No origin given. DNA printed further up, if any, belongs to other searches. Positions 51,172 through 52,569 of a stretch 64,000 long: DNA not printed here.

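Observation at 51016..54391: Cobalamin riboswitch controlling a BtuG-like beta-propeller lipoprotein plus BtuB-like TonB-dependent receptor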

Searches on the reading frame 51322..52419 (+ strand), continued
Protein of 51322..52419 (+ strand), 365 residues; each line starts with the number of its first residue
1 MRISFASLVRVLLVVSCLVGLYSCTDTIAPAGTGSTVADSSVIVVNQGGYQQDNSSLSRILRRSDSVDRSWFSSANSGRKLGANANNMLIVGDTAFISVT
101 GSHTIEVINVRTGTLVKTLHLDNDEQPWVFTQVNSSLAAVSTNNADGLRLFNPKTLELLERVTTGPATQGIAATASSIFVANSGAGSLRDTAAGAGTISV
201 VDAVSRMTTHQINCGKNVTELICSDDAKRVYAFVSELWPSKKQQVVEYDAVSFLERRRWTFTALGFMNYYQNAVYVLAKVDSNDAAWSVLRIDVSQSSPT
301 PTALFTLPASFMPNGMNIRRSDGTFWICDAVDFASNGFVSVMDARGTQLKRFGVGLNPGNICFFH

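Call 31: find_related_loci(query=A3, collection=genome_contigs, flank=4000)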
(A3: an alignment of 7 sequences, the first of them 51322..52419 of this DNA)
Query A3 (365 aa) in genome_contigs; peptide patterns used: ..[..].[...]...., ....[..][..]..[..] (x = any residue, [..] = any of these).
25 stretches matched a pattern; 5 encode a relative of the query (tblastn E <= 1e-3); 5 distinct loci.
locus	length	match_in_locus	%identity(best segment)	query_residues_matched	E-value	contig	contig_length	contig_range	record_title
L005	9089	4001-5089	48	4-365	3e-110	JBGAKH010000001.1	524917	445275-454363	MAG: Chlorobiota bacterium isolate MAG_AAO_H125.55 AAOH125-55_opera_contig_50, whole genome shotgun sequence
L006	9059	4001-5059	49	13-365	3e-107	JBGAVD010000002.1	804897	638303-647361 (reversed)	MAG: Chlorobiota bacterium isolate MAG_MBR_H10.82 MBRH10-82_opera_contig_25, whole genome shotgun sequence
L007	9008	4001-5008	50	30-364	5e-103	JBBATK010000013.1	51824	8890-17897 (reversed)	MAG: Candidatus Kapaibacterium sp. isolate EUL_269 ctg13-EUL_269, whole genome shotgun sequence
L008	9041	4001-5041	48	19-364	4e-102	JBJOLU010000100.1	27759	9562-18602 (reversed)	MAG: Bacteroidota bacterium isolate tombigeeriver_2019_sw_WHONDRS-S19S_0020_B_bin.46 scaffold_1541811, whole genome shot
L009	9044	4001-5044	47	18-364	4e-101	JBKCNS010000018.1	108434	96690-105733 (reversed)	MAG: Candidatus Kapaibacterium sp. isolate samp_506_metadecoder_925 samp_506_443251, whole genome shotgun sequence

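Call 40: predict_structure(alignment_id=A2)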
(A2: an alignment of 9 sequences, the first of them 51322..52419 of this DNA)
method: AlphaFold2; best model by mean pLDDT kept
length: 365 residues; sequences in the alignment: 9
mean_pLDDT: 88.4   pTM: 0.84
mean pLDDT of the five models: 88.4, 88.0, 87.7, 87.1, 87.0
residues with pLDDT >= 90: 268; 70-90: 53; 50-70: 21; < 50: 23
segments of 3 or more residues with pLDDT < 50: 18-37
pLDDT, mean of each block of 10 residues (from residue 1): 56 52 35 47 94 92 93 92 94 96 96 96 94 97 93 97 94 97 85 92 96 91 97 79 91 95 91 94 89 92 93 95 96 95 96 97 94
secondary structure, 60 per line:
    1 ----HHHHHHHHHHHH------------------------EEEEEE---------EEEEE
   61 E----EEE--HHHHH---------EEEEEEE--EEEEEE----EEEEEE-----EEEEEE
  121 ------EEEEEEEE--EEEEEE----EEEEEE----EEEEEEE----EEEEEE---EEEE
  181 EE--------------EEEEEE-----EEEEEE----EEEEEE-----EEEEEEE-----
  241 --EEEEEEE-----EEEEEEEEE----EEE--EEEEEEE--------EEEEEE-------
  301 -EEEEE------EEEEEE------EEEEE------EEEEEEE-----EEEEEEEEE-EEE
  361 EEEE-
elements in order: H5-16 E41-46 E56-61 E66-68 H71-75 E85-91 E94-99 E104-109 E115-120 E127-134 E137-142 E147-152 E157-163 E168-173 E177-182 E197-202 E208-213 E218-223 E229-235 E243-249 E255-263 E268-270 E273-279 E288-293 E302-306 E313-318 E325-329 E336-342 E348-356 E358-364

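Call 45: fold_search(model_id=the predicted structure, library=pdb)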
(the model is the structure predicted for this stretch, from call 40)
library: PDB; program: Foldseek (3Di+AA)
matches with E <= 10: 1823; with E <= 0.001: 1444
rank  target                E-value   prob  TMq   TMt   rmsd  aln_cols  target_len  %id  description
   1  8ptf                  9.0e-22  1.00  0.79  0.85   2.7       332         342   22  The surface-exposed lipo-protein of BtuG2 in complex with cyanocobalamin. (released 2024-07-24)
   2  8ptd                  1.3e-21  1.00  0.80  0.84   2.7       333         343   22  The surface-exposed lipo-protein of BtuG1 in complex with cyanocobalamin. (released 2024-07-24)
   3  8bai_A                3.2e-21  1.00  0.77  0.87   2.7       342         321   18  The surface-exposed lipo-protein of BtuG2 in complex with cyanocobalamin. (released 2023-10-25)
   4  8okv_A                5.7e-21  1.00  0.76  0.86   3.0       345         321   18  lipoprotein BT2095 from Bacteroides thetaiotamicron bound to cyanocobalamin CnCbl (released 2023-09-20)
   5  8okv_B                6.2e-21  1.00  0.74  0.82   7.2       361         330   17  lipoprotein BT2095 from Bacteroides thetaiotamicron bound to cyanocobalamin CnCbl (released 2023-09-20)
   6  8okv_D                8.0e-21  1.00  0.75  0.85   3.1       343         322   18  lipoprotein BT2095 from Bacteroides thetaiotamicron bound to cyanocobalamin CnCbl (released 2023-09-20)
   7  8bai_B                1.0e-20  1.00  0.75  0.85   2.8       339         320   18  The surface-exposed lipo-protein of BtuG2 in complex with cyanocobalamin. (released 2023-10-25)
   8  8okv_C                1.4e-20  1.00  0.76  0.84   3.0       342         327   17  lipoprotein BT2095 from Bacteroides thetaiotamicron bound to cyanocobalamin CnCbl (released 2023-09-20)
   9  8p97_B                1.6e-20  1.00  0.74  0.81   3.0       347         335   18  BtuB3G3 bound to cyanocobalamin with disordered EL8 (released 2023-08-16)
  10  8bmx_D                2.5e-20  1.00  0.77  0.84   2.6       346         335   19  Bacteroides thetaiotaomicron B12 TonB dependent transporter in complex with a surface lipoprotein (released 2023-09-20)
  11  8bmz_B                2.9e-20  1.00  0.75  0.82   2.9       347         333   18  Bacteroides thetaiotaomicron surface lipoprotein BT1954 bound to adenosylcobalamin (released 2023-08-16)
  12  8bmz_A                3.9e-20  1.00  0.75  0.82   3.0       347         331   18  Bacteroides thetaiotaomicron surface lipoprotein BT1954 bound to adenosylcobalamin (released 2023-08-16)
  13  3dsm                  3.9e-20  1.00  0.75  0.83   3.3       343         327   18  Crystal structure of the surface layer protein BACUNI_02894 from Bacteroides uniformis, Northeast Structural Genomics Co (released 2008-09-09)
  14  8bmy_A                5.3e-20  1.00  0.74  0.81   3.2       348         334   19  Bacteroides thetaiotaomicron surface lipoprotein bound to cyanocobalamin (released 2023-08-16)
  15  8bn0                  8.6e-20  1.00  0.76  0.81   3.0       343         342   18  Bacteroides thetaiotaomicron surface protein BT1954 bound to (released 2023-08-16)
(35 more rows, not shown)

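Call 46: search_solved_structures(query=A2, max_evalue=0.001, show_alignments=5)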
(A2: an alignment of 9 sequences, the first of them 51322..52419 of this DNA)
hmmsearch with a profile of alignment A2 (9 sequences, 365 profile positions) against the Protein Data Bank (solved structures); distinct sequences matched with E-value up to 0.001: 15.
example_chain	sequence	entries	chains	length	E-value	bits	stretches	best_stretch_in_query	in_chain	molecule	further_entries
8ptf_A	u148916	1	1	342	2.2e-44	155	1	39-363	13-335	YncE family protein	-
8ptd_A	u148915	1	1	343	2.2e-44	154.9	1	39-363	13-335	YncE family protein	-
8blw_B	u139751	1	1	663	2.2e-44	154.9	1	37-363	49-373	YncE family protein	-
8bmx_D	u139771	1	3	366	1.1e-32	116.4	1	8-361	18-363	YncE family protein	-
8p97_B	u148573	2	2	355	2.2e-32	115.5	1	7-361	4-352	Putative surface layer protein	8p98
8bn0_A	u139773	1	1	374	3.4e-30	108.3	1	9-361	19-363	Putative surface layer protein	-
8bmy_A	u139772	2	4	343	1.3e-29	106.3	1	33-361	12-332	Putative surface layer protein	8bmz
8okv_B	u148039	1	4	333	1.6e-29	106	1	37-361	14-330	Putative surface layer protein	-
8puj_A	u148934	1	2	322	2.3e-29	105.5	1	38-361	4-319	YncE family protein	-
8baz_A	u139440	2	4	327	3.8e-29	104.8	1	38-361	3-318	Surface layer protein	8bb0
8bai_A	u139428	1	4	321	4.7e-29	104.5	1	38-361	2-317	Surface layer protein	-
3dsm_A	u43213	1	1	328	5.1e-29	104.4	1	38-361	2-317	uncharacterized protein BACUNI_02894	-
1l0q_A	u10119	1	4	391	4.1e-21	78.4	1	194-231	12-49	Surface layer protein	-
3vgz_A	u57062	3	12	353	7.3e-06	28.2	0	185-240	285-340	Uncharacterized protein YncE | PQQ-dependent catabolism-associated beta-propeller protein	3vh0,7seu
5c2v_B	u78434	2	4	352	0.00068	21.7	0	134-232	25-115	HYDRAZINE SYNTHASE BETA SUBUNIT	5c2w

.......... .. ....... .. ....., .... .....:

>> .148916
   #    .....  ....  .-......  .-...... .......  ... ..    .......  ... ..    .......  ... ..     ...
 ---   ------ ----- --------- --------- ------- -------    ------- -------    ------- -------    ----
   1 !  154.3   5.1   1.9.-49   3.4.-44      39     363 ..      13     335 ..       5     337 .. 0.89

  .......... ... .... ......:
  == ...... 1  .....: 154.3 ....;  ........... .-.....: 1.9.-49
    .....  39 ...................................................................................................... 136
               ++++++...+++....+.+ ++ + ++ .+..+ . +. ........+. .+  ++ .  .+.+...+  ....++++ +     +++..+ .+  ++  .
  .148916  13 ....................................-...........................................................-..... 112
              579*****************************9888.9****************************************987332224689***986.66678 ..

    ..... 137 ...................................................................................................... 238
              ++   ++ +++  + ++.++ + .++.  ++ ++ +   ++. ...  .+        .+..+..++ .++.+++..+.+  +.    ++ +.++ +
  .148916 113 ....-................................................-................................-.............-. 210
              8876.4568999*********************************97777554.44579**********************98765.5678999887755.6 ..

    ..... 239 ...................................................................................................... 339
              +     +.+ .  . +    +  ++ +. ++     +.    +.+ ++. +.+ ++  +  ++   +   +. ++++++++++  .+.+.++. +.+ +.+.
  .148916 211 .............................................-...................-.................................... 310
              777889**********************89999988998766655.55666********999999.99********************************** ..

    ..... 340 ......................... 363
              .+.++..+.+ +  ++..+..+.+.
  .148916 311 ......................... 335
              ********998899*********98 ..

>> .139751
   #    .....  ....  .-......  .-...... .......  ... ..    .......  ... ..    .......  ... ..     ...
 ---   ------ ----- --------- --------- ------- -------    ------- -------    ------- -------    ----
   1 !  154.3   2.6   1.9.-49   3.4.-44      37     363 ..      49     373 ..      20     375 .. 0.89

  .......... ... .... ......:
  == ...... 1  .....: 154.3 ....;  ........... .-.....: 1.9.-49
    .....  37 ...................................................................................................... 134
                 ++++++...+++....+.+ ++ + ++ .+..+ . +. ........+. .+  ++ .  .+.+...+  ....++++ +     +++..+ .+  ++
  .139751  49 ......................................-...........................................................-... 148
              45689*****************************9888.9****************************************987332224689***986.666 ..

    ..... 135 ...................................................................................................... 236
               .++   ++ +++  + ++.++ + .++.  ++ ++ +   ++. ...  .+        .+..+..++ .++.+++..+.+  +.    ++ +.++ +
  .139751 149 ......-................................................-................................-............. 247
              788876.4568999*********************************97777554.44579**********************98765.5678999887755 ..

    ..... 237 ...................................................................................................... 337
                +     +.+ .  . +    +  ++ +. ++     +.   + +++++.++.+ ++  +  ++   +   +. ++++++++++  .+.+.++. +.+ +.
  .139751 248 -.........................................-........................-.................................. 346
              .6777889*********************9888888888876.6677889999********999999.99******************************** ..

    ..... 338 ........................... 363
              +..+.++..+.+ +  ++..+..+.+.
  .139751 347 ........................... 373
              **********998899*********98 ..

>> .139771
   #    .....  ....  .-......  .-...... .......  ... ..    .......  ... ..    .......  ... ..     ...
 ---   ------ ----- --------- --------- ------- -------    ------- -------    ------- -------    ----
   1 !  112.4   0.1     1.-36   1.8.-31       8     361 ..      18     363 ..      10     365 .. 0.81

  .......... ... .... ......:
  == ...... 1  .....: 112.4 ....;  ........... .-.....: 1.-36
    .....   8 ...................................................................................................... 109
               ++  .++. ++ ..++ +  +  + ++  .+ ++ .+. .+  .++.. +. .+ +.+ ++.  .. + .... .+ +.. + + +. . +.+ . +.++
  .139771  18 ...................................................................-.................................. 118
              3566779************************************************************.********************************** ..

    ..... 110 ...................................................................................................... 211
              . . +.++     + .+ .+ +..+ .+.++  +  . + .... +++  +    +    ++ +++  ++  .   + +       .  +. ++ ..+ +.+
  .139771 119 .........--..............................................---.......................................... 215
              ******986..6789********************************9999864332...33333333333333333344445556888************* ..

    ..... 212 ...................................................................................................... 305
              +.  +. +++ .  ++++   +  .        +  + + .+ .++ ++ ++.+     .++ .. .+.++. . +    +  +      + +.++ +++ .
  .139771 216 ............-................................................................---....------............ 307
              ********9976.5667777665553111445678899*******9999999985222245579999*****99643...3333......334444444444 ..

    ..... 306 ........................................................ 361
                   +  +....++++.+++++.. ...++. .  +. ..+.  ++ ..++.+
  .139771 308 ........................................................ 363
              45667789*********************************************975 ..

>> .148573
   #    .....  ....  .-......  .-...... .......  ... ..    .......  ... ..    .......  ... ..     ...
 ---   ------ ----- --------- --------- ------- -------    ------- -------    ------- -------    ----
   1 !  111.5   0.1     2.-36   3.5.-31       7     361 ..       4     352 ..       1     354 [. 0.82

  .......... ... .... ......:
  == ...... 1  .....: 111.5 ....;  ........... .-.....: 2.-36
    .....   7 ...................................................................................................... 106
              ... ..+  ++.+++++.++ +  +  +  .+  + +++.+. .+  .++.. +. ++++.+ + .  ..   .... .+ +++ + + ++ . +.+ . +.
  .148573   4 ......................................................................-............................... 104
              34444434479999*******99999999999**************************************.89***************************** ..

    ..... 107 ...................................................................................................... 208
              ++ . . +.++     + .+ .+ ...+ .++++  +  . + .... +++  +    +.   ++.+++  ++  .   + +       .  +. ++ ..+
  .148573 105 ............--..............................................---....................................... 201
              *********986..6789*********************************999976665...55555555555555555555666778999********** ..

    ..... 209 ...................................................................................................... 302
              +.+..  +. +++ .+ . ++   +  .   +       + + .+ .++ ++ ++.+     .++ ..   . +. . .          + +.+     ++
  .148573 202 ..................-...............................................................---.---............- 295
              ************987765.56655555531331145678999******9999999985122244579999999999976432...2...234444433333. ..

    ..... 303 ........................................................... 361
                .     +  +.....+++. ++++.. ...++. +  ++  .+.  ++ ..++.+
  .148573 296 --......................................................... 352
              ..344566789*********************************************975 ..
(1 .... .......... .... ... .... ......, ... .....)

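Call 60: find_related_loci(query=A3, collection=metagenome_contigs, flank=3000)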
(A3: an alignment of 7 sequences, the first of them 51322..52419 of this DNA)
Query A3 (365 aa) in metagenome_contigs; peptide patterns used: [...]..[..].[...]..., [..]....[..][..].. (x = any residue, [..] = any of these).
166 stretches matched a pattern, but none encodes a relative of the query by tblastn (E <= 1e-3).

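Call 61: find_encoding_contigs(protein=P0009, flank=5000, max_places=2)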
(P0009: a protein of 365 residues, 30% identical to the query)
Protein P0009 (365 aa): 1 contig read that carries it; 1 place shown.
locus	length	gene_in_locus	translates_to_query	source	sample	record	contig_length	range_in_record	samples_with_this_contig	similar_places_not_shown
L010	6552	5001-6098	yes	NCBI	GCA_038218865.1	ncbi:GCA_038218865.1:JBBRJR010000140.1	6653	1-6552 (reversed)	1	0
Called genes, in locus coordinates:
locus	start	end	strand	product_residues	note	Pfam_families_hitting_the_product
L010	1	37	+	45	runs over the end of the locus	?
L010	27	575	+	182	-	PF00293:NUDIX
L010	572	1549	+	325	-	-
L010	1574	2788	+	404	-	PF12917:YfbR-like, PF13023:HD_3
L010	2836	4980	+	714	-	PF00107:ADH_zinc_N, PF01408:GFO_IDH_MocA, PF22725:GFO_IDH_MocA_C3 (weak)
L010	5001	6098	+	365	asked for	PF16819:DUF5074 (weak)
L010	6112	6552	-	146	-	?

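Call 62: find_encoding_contigs(protein=P0010, flank=5000, max_places=2)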
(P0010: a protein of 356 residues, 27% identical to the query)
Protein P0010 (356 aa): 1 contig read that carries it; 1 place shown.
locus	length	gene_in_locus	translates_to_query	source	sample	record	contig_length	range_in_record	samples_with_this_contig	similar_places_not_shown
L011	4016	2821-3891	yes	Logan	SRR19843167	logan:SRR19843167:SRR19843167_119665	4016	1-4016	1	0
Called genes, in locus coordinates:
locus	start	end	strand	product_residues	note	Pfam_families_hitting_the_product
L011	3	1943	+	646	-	?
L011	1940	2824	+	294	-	-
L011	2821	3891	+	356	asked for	PF16819:DUF5074 (faint)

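Call 63: find_encoding_contigs(protein=P0006, flank=3000, max_places=2)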
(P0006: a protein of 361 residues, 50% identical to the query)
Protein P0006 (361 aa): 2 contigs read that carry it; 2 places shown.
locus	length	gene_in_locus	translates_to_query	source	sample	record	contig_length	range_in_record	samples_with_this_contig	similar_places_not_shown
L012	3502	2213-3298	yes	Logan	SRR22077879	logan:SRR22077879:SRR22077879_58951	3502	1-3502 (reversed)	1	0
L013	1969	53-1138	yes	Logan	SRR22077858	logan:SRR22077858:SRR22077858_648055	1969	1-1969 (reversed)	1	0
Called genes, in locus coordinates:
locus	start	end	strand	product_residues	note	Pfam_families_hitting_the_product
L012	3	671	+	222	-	?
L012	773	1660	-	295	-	-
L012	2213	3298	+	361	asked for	PF16819:DUF5074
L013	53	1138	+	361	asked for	PF16819:DUF5074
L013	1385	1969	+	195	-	?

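Call 64: find_encoding_contigs(protein=P0004, flank=3000, max_places=2)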
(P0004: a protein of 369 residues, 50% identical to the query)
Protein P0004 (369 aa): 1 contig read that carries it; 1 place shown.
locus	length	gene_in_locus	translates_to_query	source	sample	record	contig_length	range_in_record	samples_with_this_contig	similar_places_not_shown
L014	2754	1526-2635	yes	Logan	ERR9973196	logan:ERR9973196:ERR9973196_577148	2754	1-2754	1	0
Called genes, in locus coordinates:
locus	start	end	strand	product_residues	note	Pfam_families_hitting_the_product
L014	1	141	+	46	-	?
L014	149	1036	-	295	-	-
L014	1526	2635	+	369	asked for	PF16819:DUF5074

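Call 66: search_protein_families(library=pfam, proteins=[L011:3-1943:+, L011:1940-2824:+, L013:1385-1969:+, L010:6112-6552:-], max_evalue=0.001)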
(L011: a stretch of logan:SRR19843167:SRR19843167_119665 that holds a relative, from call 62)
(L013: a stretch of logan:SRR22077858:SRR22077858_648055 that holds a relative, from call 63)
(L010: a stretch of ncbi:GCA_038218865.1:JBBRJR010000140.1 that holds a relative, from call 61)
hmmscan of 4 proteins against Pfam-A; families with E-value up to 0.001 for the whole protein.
L011:3-1943:+ (646 aa): 2 families
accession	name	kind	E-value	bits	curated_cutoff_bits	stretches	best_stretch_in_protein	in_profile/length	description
PF00593.30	TonB_dep_Rec_b-barrel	-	2e-31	110.8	27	1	284-619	110-436/436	TonB dependent receptor-like, beta-barrel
PF07715.20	Plug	-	4.2e-20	72.7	23.9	1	55-154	9-107/107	TonB-dependent Receptor Plug Domain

L011:1940-2824:+ (294 aa): 1 family
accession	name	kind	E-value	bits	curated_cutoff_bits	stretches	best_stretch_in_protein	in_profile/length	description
PF18962.6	Por_Secre_tail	-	0.00012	22.8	27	1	235-294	9-75/75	Secretion system C-terminal sorting domain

L013:1385-1969:+ (195 aa): 1 family
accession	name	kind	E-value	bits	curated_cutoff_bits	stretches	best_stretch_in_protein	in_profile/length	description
PF07715.20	Plug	-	2e-08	35.1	23.9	1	139-195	13-68/107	TonB-dependent Receptor Plug Domain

L010:6112-6552:- (146 aa): 0 families
